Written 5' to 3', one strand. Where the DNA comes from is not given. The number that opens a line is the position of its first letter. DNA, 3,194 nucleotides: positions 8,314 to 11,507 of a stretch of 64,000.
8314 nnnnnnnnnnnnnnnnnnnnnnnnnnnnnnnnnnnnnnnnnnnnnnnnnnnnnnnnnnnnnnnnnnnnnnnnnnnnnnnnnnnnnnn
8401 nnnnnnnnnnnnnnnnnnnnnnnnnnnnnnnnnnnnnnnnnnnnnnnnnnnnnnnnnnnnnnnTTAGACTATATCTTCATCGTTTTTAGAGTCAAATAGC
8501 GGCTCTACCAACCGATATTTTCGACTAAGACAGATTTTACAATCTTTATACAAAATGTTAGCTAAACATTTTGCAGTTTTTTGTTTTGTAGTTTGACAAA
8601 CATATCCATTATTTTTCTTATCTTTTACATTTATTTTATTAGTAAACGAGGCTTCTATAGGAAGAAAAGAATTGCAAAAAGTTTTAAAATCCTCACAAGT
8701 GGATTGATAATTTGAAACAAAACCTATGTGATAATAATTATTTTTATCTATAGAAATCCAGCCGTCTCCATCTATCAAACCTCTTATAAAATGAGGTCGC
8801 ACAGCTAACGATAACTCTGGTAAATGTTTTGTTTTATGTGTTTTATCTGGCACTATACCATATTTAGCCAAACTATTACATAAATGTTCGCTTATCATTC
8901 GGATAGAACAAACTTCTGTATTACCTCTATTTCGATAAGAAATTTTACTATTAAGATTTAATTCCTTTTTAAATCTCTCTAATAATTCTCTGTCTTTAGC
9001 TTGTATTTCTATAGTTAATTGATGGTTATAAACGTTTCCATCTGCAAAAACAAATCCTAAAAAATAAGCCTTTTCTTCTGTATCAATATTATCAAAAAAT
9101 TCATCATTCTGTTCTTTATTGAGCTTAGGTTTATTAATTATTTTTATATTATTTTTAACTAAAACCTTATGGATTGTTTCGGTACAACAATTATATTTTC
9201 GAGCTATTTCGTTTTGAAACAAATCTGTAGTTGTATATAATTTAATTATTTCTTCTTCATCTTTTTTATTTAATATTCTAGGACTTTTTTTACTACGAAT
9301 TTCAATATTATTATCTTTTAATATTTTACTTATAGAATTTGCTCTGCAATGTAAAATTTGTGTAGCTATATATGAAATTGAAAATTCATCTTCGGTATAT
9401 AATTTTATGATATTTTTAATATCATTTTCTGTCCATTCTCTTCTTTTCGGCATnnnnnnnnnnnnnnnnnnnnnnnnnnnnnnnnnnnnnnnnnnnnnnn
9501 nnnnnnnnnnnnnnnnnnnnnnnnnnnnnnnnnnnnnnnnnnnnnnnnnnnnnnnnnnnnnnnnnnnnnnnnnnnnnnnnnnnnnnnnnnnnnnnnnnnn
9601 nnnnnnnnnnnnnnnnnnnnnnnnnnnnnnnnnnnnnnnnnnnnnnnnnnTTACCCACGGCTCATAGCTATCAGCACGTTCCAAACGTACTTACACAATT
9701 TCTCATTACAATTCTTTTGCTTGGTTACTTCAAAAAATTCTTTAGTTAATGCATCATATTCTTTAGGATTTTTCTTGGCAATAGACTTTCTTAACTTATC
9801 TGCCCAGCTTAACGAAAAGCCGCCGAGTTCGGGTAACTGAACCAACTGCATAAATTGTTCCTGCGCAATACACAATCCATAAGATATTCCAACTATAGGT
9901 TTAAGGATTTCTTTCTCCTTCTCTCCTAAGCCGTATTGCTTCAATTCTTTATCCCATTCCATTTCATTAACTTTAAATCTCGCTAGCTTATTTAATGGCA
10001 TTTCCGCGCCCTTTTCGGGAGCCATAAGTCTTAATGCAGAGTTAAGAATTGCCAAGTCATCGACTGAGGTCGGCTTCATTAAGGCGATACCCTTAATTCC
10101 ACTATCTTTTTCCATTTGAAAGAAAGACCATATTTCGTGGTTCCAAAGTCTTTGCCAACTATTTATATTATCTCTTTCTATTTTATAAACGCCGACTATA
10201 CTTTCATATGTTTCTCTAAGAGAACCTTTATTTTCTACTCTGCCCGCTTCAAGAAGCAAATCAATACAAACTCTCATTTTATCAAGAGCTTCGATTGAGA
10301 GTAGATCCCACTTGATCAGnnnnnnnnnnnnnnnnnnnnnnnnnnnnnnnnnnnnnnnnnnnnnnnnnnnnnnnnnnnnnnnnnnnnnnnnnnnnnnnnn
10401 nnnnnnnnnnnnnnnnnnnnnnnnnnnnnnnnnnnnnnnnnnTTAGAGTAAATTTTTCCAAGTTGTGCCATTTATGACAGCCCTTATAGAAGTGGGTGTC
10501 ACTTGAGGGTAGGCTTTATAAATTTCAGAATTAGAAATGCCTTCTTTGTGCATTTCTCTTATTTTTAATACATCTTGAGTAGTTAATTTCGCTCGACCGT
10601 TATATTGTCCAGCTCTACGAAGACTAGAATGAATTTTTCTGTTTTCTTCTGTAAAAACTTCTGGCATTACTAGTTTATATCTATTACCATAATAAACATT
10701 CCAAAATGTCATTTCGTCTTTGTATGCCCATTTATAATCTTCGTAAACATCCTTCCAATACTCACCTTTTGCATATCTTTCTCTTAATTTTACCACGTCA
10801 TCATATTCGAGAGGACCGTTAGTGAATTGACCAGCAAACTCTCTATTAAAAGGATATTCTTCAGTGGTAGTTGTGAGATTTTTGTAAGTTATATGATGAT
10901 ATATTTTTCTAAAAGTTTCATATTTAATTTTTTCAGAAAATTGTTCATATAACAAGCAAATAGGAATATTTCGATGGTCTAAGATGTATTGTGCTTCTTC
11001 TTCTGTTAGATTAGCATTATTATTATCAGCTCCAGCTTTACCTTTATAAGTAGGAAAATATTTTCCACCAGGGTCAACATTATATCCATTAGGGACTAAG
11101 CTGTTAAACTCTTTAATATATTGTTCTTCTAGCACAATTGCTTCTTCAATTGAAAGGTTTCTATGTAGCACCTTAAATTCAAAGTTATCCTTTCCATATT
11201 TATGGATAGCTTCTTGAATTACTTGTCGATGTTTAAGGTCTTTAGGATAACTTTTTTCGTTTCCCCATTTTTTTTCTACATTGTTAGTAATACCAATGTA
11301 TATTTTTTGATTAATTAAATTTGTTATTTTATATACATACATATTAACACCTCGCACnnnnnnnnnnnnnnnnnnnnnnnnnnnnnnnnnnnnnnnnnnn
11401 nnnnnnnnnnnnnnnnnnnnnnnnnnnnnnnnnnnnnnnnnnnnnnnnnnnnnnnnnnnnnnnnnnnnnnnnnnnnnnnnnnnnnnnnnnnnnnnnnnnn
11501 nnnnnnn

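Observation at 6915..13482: DnaE-type replicative polymerase split into three exons by two group I introns (GIY-YIG and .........)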

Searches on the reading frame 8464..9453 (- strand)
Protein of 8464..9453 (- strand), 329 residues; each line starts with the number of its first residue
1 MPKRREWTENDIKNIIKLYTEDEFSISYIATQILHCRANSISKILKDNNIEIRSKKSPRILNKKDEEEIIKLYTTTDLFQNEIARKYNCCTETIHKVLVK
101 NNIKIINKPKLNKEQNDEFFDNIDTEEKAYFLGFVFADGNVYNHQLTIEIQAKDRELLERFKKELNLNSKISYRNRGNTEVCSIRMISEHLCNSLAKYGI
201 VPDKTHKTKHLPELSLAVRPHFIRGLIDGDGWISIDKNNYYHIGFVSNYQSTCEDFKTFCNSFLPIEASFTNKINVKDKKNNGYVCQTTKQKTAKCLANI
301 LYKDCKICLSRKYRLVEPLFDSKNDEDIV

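Call 5: search_protein_families(library=pfam, proteins=[window:8464-9453:-], max_evalue=0.01)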
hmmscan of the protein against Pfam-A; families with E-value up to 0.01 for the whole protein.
window:8464-9453:- (329 aa): 4 families
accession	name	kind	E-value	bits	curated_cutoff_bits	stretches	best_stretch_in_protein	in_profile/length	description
PF14528.11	LAGLIDADG_3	-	1.3e-09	38.6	22.5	2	127-183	3-64/82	LAGLIDADG-like domain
PF05204.19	Hom_end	-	2.3e-07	31.4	21.1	1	216-301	11-94/110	Homing endonuclease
PF14527.11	LAGLIDADG_WhiA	-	1.4e-05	25.6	23.2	0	221-270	3-50/93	WhiA LAGLIDADG-like domain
PF04218.19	CENP-B_N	-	0.00012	22.1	21.2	1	56-99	2-44/53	CENP-B N-terminal DNA-binding domain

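Call 75: search_solved_structures(query=window:8464-9453:-, max_evalue=0.01)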
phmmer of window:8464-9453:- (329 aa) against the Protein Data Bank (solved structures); distinct sequences matched with E-value up to 0.01: 1.
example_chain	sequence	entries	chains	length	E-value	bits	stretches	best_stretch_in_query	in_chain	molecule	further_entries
2dch_X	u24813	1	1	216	5.6e-06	28.9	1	130-243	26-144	putative homing endonuclease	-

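Call 89: find_related_loci(query=window:8467-9453:-, collection=viral_contigs, flank=3000)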
Query window:8467-9453:- (329 aa) in viral_contigs; peptide patterns used: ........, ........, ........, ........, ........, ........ (x = any residue, [..] = any of these).
8 stretches matched a pattern, but none encodes a relative of the query by tblastn (E <= 1e-3).

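Call 90: find_homologous_proteins(query=window:8467-9453:-, max_evalue=0.00001)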
Query window:8467-9453:- (329 aa): 1043 proteins with E <= 0.00001 among 2767 candidates; the best 120 are listed.
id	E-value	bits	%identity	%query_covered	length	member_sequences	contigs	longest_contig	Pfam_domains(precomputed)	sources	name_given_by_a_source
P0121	4.2e-218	741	100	100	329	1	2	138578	PF05204.20,PF14528.12,PF14527.12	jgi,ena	-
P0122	3.8e-125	435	60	100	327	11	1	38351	PF14528.12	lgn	-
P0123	2.3e-123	429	60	100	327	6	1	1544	PF14528.12,PF14527.12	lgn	-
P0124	7.0e-123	428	62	100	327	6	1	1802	PF00961.25,PF14528.12,PF14527.12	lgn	-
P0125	3.3e-121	422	61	100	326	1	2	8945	PF13936.13,PF14528.12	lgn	-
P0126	3.6e-119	416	60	100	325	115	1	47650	PF14528.12,PF14527.12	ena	-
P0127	2.1e-118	413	59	100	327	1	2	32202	PF14528.12,PF14527.12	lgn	-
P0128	1.3e-117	411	58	100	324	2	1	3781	PF05204.20,PF14528.12,PF14527.12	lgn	-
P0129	4.9e-117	409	59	100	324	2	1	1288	PF13936.13,PF14528.12,PF14527.12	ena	-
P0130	7.5e-117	408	58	100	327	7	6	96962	PF13936.13,PF14528.12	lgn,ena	-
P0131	7.6e-117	408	57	100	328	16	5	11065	PF14528.12,PF14527.12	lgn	-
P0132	1.3e-116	407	58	100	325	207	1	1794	PF14528.12,PF14527.12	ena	-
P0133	4.5e-116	405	59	100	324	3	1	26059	PF13936.13,PF14528.12,PF03683.20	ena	-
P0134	1.1e-115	404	58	100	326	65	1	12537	PF14528.12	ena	-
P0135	1.1e-115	404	60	100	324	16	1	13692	PF14528.12,PF14527.12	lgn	-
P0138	3.5e-111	389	56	100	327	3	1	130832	PF13936.13,PF14528.12,PF14527.12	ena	-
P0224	3.6e-31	126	32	80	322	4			PF05204.20,PF14528.12,PF14527.12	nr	nr:intron-encoded putative endonuclease [Staphylococcus phage 812] ABL87137.1 intron-encoded putativ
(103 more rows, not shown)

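Call 91: find_encoding_contigs(protein=P0122, flank=3500, max_places=2)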
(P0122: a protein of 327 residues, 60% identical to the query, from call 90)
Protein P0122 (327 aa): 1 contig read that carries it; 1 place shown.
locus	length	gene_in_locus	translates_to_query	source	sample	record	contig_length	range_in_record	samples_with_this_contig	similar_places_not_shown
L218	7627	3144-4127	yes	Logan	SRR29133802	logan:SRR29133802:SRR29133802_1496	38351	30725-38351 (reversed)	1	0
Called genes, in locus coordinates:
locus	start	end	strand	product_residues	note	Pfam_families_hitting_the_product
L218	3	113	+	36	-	?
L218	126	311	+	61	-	-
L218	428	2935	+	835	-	PF02811:PHP, PF07733:DNA_pol3_alpha, PF17657:DNA_pol3_finger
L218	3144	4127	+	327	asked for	PF14528:LAGLIDADG_3 (weak)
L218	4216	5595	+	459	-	PF14579:HHH_6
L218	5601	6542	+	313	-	-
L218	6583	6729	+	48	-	-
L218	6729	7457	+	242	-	PF00574:CLP_protease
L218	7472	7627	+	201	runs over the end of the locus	PF00692:dUTPase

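Call 92: find_encoding_contigs(protein=P0138, flank=3500, max_places=2)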
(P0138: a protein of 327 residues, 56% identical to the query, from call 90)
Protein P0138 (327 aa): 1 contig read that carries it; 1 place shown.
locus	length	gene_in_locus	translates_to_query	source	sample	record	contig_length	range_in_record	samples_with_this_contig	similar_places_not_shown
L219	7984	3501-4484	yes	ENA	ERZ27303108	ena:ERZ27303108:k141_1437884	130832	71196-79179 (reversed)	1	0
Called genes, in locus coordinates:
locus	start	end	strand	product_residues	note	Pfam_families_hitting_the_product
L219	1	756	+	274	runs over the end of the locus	PF13538:UvrD_C_2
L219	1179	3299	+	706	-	PF07733:DNA_pol3_alpha, PF17657:DNA_pol3_finger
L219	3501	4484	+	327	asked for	PF13936:HTH_38 (faint), PF14528:LAGLIDADG_3 (faint), PF14527:LAGLIDADG_WhiA (faint)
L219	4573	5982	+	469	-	PF14579:HHH_6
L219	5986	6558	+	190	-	PF00625:Guanylate_kin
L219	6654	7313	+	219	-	PF03477:ATP-cone, PF13597:NRDD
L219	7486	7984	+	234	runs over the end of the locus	PF13392:HNH_3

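Call 93: find_encoding_contigs(protein=P0130, flank=3500, max_places=3)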
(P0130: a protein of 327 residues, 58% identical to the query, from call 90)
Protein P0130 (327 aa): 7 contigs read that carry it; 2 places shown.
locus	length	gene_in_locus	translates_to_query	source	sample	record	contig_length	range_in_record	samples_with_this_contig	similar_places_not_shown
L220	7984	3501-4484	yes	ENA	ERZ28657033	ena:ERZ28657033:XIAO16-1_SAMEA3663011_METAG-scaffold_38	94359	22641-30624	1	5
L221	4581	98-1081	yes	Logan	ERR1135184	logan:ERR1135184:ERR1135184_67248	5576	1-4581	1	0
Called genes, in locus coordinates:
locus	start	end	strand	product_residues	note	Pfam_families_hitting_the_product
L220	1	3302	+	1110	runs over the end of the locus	PF14890:Intein_splicing (weak), PF14528:LAGLIDADG_3 (faint), PF07733:DNA_pol3_alpha, PF17657:DNA_pol3_finger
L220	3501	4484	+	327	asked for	PF13936:HTH_38 (faint), PF14528:LAGLIDADG_3 (faint)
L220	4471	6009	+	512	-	PF14579:HHH_6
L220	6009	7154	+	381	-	-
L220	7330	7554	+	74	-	-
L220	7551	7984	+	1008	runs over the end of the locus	PF13597:NRDD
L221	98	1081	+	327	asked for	PF13936:HTH_38 (faint), PF14528:LAGLIDADG_3 (faint)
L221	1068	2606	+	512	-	PF14579:HHH_6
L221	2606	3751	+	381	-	-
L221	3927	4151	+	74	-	-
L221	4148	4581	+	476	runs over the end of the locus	?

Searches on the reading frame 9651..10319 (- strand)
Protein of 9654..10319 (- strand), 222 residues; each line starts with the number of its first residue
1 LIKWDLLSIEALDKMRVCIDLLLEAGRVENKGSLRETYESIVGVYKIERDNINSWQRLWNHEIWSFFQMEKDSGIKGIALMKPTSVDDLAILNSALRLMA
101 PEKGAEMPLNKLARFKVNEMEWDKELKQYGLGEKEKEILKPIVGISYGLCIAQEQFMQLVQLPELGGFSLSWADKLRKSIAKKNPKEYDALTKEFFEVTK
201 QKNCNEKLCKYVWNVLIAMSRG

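Call 5: search_protein_families(library=pfam, proteins=[window:9651-10277:-], max_evalue=0.01)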
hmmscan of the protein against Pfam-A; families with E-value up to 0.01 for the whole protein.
window:9651-10277:- (208 aa): 1 family
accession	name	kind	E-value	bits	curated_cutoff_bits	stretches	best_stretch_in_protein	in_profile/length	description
PF17657.6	DNA_pol3_finger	-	2.2e-17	63.3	22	1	22-189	14-166/166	Bacterial DNA polymerase III alpha subunit finger domain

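Call 47: find_related_loci(query=window:9654-10319:-, collection=viral_contigs, flank=6000)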
Query window:9654-10319:- (222 aa) in viral_contigs; peptide patterns used: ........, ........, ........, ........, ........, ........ (x = any residue, [..] = any of these).
120 stretches matched a pattern; 120 encode a relative of the query (tblastn E <= 1e-3); the best 80 are kept; 80 distinct loci.
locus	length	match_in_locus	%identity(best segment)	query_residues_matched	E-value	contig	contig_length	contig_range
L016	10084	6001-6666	72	1-222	5e-111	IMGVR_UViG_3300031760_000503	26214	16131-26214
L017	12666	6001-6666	72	1-222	5e-111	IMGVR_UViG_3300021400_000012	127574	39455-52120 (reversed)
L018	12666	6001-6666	71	1-222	5e-111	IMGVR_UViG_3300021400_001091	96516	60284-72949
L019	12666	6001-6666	73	1-222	4e-111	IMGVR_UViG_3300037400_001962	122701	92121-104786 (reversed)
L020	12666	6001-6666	73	1-222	2e-111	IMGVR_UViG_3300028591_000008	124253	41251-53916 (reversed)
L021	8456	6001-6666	72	1-222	1e-110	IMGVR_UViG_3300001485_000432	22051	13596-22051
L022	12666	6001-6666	73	1-222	3e-111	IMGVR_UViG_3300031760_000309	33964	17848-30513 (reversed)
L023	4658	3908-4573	72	1-222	2e-110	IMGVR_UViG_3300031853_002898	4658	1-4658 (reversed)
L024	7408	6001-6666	71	1-222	7e-109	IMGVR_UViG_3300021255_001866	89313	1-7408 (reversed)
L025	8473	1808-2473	71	1-222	3e-108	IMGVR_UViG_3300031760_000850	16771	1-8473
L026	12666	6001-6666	70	1-222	3e-108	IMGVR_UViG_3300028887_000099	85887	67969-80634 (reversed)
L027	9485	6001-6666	70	1-222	2e-108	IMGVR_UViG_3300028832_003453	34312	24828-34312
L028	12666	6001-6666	70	1-222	4e-108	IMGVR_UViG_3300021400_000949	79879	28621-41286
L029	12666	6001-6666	71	1-222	4e-108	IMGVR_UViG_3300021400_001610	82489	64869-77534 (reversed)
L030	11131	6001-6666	71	1-222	4e-108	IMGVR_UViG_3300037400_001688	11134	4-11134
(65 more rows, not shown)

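Call 71: find_related_loci(query=window:9654-10319:-, collection=genome_contigs, flank=6000)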
Query window:9654-10319:- (222 aa) in genome_contigs; peptide patterns used: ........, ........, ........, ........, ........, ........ (x = any residue, [..] = any of these).
52 stretches matched a pattern; 4 encode a relative of the query (tblastn E <= 1e-3); 4 distinct loci.
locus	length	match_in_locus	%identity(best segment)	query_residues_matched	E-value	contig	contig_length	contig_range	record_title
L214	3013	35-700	66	1-222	6e-105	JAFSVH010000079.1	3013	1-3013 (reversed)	MAG: Bacilli bacterium isolate RGIG3506 Goat_Rumen.Co__c1368155, whole genome shotgun sequence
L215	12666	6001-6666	65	1-222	1e-102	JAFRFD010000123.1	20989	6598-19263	MAG: Methanobrevibacter sp. isolate RGIG2413 Goat_Ileum-6__c172977, whole genome shotgun sequence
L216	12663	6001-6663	63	1-222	4e-94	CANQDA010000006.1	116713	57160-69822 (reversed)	MAG: uncultured Lachnospiraceae bacterium isolate Lapin-003-2__bin22 genome assembly, contig: Lapin-003-2__NODE_127_leng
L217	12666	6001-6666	55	1-222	2e-81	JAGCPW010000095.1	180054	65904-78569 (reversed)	MAG: Eubacterium sp. isolate RGIG10014 Yak_Reticulum-5__c966809, whole genome shotgun sequence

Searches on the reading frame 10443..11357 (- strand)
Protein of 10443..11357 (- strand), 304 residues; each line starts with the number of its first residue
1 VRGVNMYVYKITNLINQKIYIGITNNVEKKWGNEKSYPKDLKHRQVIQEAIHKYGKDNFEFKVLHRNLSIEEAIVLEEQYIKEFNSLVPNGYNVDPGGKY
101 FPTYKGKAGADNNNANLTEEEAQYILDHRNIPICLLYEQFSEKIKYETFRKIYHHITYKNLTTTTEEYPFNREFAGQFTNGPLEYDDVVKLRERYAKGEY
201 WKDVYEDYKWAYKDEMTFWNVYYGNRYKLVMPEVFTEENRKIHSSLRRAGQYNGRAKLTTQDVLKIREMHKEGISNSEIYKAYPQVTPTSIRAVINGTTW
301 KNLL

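Call 5: search_protein_families(library=pfam, proteins=[window:10443-11357:-], max_evalue=0.01)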
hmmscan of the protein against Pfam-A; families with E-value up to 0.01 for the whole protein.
window:10443-11357:- (304 aa): 2 families
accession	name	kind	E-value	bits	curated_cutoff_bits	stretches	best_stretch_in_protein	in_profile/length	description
PF01541.30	GIY-YIG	-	1.3e-09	38.7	22.6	1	6-93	2-78/78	GIY-YIG catalytic domain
PF04255.20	DUF433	-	0.00033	20.9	23.6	1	264-295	22-53/56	Protein of unknown function (DUF433)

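Call 74: search_solved_structures(query=window:10443-11357:-, max_evalue=0.01)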
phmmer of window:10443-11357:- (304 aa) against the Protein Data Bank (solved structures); distinct sequences matched with E-value up to 0.01: 2.
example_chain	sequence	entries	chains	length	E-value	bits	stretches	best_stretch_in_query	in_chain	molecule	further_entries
1mk0_A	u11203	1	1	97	4e-07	33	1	8-94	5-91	Intron-associated endonuclease 1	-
1ln0_A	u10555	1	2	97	4.2e-07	33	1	8-94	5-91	intron-associated endonuclease 1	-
